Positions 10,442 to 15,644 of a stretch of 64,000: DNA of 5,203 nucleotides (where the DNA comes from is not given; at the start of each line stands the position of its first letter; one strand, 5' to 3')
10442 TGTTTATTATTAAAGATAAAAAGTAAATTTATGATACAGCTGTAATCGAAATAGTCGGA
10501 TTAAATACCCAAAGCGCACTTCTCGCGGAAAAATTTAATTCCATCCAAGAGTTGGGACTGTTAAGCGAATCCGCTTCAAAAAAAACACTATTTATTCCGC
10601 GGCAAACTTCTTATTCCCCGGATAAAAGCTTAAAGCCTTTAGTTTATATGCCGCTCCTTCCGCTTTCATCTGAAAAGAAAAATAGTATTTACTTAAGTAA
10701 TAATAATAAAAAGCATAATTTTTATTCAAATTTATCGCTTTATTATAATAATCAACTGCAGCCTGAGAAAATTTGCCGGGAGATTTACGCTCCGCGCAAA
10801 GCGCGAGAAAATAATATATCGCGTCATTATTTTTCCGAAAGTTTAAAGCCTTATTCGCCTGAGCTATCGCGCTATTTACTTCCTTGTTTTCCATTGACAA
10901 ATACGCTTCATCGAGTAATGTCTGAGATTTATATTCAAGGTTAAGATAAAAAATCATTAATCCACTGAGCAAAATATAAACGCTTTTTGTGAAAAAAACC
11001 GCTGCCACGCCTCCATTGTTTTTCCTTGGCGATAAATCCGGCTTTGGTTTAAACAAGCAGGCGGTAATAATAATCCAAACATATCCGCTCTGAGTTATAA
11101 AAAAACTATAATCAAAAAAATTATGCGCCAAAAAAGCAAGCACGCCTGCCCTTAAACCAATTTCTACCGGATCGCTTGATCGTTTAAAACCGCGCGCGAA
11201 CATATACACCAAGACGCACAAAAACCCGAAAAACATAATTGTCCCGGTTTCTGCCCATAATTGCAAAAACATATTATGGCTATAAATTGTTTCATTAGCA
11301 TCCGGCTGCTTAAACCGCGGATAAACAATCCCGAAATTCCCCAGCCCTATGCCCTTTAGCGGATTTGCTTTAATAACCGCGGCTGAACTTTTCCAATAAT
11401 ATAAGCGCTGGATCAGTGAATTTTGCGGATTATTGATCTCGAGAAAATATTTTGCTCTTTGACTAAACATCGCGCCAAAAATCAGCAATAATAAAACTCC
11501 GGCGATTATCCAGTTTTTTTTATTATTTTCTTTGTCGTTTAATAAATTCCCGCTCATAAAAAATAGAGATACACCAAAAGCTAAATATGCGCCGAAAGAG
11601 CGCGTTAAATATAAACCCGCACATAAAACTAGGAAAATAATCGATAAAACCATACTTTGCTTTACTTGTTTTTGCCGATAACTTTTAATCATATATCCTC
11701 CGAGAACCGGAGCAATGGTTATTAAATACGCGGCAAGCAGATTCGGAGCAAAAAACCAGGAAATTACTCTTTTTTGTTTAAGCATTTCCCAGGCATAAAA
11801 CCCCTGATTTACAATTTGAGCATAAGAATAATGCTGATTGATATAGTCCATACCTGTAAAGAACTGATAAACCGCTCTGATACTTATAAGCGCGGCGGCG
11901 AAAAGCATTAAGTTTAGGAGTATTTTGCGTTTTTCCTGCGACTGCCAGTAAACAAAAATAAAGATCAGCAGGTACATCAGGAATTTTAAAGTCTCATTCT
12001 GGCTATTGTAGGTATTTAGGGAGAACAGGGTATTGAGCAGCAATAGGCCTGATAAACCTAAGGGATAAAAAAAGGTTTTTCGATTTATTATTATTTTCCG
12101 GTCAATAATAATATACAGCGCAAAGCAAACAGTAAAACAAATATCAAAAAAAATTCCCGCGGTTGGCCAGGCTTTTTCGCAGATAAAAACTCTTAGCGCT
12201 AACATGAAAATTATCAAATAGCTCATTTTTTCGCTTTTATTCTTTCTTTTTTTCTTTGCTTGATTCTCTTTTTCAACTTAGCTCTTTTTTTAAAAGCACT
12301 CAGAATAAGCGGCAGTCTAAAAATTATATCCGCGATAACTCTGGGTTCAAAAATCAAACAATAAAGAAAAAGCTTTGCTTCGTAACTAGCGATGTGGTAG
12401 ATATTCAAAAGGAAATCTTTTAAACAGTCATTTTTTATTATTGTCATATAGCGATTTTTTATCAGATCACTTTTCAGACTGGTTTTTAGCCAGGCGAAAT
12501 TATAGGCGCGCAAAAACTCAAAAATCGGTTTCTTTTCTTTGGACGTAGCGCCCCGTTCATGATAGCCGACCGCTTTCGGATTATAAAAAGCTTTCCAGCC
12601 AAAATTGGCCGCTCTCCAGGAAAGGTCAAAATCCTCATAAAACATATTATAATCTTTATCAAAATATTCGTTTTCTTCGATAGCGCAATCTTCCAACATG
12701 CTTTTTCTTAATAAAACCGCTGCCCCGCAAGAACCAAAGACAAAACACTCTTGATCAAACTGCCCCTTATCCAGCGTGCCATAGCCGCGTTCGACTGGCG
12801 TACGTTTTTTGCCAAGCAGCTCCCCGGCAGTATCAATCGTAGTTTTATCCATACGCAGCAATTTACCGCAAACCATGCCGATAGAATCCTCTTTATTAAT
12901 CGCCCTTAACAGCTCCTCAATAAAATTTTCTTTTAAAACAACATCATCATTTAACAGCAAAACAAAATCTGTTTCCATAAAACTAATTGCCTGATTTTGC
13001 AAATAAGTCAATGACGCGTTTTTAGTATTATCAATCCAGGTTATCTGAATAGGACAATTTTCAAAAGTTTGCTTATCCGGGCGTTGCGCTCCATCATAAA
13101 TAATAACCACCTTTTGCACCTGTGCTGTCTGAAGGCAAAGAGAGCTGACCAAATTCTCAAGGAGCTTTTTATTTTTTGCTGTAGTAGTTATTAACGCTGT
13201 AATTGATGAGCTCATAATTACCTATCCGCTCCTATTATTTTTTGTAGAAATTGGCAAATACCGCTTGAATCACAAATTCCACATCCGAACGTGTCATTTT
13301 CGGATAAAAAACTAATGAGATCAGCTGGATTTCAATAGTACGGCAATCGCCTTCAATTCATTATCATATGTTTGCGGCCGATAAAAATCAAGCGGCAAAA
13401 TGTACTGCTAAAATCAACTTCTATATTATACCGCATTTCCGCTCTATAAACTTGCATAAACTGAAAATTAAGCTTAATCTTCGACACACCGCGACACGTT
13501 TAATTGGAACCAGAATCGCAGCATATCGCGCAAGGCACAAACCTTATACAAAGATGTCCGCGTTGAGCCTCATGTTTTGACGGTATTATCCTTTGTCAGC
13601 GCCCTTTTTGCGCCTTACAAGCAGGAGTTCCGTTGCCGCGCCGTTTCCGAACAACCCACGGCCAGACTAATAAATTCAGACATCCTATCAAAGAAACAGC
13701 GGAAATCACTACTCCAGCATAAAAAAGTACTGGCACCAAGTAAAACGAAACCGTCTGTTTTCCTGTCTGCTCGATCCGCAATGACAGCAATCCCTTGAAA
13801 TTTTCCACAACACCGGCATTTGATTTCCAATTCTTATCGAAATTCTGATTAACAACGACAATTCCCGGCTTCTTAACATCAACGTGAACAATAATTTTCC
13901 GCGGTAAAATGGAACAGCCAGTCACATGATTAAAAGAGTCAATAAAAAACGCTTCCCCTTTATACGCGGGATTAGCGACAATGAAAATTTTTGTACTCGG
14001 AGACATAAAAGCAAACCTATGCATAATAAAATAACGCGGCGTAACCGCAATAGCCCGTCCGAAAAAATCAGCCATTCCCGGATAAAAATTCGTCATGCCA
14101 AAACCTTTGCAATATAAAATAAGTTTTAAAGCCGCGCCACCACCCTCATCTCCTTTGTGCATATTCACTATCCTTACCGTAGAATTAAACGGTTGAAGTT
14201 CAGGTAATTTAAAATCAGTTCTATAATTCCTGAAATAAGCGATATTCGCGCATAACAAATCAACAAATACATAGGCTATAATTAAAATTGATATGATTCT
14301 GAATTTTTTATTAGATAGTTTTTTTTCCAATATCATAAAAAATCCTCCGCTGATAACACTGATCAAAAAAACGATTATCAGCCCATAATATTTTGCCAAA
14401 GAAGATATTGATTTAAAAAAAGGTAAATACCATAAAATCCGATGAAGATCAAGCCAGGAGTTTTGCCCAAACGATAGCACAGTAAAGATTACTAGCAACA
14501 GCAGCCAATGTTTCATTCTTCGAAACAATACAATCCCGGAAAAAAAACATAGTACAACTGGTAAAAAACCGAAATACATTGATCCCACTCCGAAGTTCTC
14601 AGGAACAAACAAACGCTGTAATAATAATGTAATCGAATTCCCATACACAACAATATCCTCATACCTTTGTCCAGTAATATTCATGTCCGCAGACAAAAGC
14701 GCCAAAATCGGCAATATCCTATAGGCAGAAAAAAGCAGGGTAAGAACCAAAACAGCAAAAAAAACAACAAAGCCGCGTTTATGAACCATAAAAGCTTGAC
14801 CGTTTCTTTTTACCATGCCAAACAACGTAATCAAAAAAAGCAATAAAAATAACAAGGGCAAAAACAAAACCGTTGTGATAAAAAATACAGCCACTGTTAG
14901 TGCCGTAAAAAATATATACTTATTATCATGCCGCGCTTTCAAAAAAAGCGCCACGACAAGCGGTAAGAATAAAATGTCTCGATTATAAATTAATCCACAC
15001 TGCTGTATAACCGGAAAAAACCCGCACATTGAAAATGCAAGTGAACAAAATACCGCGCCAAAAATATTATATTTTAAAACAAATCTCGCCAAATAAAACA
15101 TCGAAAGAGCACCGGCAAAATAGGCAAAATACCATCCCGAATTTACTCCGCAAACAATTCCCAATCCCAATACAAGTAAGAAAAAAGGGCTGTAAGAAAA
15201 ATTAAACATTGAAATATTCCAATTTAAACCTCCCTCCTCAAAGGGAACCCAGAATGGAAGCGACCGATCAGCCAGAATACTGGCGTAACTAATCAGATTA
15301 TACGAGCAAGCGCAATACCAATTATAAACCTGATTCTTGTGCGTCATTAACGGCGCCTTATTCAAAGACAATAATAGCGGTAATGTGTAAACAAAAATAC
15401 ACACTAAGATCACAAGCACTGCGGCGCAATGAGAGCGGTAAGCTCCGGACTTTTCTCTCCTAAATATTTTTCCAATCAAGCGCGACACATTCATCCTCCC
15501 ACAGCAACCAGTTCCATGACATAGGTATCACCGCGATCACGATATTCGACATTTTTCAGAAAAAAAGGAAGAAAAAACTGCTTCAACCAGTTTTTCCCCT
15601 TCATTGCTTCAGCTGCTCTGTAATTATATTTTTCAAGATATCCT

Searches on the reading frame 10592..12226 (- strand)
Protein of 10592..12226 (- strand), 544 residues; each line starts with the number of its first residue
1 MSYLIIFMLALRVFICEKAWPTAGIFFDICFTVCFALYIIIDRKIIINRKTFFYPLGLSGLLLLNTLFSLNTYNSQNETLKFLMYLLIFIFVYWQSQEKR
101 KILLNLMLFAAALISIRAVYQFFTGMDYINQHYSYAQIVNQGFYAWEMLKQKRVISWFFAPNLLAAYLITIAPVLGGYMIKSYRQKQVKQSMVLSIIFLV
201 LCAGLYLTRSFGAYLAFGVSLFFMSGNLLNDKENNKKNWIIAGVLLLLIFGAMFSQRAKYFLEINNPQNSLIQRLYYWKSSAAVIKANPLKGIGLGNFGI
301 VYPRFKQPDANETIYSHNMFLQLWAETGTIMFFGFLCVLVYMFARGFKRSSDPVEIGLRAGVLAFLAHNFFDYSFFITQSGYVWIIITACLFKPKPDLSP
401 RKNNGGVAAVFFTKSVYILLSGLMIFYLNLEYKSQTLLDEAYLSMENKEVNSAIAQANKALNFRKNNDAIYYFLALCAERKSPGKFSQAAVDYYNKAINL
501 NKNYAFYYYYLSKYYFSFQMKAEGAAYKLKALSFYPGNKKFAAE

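Call 9: search_protein_families(library=pfam, proteins=[window:10592-12226:-], max_evalue=0.01)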
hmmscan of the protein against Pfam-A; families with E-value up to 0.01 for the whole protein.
window:10592-12226:- (544 aa): 1 family
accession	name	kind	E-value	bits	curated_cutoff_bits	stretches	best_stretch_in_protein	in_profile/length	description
PF04932.20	Wzy_C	-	1.6e-16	60.9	31.7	1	197-336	2-149/149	O-Antigen ligase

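Call 40: search_protein_families(library=ncbifam, proteins=[window:10592-12226:-], max_evalue=0.001)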
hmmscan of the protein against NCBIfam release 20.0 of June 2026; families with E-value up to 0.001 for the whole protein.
window:10592-12226:- (544 aa): 1 family
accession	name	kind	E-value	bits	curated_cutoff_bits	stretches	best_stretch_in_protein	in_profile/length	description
TIGR00947.1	2A73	equivalog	1.6e-15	57.1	366.4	1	61-391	78-419/425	IctB family putative bicarbonate transporter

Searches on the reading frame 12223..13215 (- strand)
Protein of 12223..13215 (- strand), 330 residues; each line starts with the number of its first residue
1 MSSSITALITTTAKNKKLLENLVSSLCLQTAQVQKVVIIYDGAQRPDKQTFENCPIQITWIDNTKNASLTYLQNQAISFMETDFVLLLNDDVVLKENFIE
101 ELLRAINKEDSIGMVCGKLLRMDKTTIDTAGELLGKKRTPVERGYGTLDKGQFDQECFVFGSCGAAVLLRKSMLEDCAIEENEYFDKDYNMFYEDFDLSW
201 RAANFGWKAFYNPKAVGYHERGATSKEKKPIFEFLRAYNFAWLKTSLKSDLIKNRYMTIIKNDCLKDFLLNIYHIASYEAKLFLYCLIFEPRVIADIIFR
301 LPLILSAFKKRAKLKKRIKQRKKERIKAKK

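Call 9: search_protein_families(library=pfam, proteins=[window:12223-13215:-], max_evalue=0.01)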
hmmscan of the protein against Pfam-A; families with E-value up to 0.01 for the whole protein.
window:12223-13215:- (330 aa): 5 families
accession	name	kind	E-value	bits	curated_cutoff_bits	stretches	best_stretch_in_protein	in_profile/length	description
PF13641.12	Glyco_tranf_2_3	-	9e-11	42.7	27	1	7-226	4-218/230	Glycosyltransferase like family 2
PF00535.33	Glycos_transf_2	-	1.5e-10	41.7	23.3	1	10-173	4-163/168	Glycosyl transferase family 2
PF09258.16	Glyco_transf_64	-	3.5e-06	26.9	21.3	1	5-99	1-93/245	Glycosyl transferase family 64 domain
PF13632.12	Glyco_trans_2_3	-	6.8e-05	23.2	27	1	84-221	1-124/198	Glycosyl transferase family group 2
PF13506.12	Glyco_transf_21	-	0.0062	16.5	21.7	0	77-177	26-117/174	Glycosyl transferase family 21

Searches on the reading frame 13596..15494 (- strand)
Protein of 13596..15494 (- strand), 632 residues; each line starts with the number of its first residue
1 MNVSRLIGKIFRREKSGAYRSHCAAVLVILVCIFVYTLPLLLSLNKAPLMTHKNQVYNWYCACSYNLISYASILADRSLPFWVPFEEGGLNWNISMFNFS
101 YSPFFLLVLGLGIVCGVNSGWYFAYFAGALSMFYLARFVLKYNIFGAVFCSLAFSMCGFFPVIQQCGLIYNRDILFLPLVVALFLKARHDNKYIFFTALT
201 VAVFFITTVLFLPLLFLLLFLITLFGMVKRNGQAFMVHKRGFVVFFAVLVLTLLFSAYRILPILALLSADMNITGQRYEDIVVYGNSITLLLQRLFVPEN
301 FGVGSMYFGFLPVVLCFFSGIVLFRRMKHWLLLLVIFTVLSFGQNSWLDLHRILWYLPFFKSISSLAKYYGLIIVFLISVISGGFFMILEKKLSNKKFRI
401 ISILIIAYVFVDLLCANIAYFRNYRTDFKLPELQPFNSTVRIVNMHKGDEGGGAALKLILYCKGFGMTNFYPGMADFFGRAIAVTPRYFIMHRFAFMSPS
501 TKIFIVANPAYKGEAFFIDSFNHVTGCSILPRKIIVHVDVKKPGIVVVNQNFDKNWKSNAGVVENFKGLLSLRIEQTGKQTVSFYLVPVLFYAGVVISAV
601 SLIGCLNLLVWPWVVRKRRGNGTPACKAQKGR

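Call 9: search_protein_families(library=pfam, proteins=[window:13596-15494:-], max_evalue=0.01)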
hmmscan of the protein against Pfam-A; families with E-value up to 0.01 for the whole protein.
window:13596-15494:- (632 aa): 0 families

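Call 39: search_protein_families(library=pfam, proteins=[window:13596-15494:-], max_evalue=10)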
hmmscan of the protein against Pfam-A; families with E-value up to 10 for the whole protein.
window:13596-15494:- (632 aa): 1 family
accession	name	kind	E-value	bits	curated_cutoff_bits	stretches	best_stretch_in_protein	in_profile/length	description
PF03929.21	PepSY_TM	-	0.22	11.7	28.8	1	313-359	145-191/295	PepSY-associated TM region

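Call 40: search_protein_families(library=ncbifam, proteins=[window:13596-15494:-], max_evalue=0.001)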
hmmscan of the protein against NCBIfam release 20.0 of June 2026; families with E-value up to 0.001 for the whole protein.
window:13596-15494:- (632 aa): 0 families

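Call 89: find_homologous_proteins(query=window:13596-15494:-, max_evalue=0.001)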
Query window:13596-15494:- (632 aa): 10 proteins with E <= 0.001 among 8000 candidates.
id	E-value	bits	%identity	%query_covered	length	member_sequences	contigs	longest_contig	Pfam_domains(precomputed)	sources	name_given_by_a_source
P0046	0.0e+0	1411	100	100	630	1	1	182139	-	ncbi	ncbi:MAG: hypothetical protein V1747_01935 [Candidatus Omnitrophota bacterium]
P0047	0.0e+0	1144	83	97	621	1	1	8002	-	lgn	-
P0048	0.0e+0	1121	82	97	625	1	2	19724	-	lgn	-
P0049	6.5e-213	727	57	93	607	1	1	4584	-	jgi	jgi:hypothetical protein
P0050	2.4e-151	524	42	93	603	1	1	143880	PF09586.17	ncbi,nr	ncbi:MAG: YfhO family protein [Candidatus Omnitrophica bacterium]|nr:YfhO family protein [Candidatus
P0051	6.8e-148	512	43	94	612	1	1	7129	PF09586.17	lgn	-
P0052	4.6e-134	467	45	81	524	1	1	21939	-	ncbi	ncbi:MAG: hypothetical protein V1739_06170, partial [Candidatus Omnitrophota bacterium]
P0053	1.2e-122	429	39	92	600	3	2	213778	-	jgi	-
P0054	2.1e-108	382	38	90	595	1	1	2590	-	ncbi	-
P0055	1.1e-15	76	24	88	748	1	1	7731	-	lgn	-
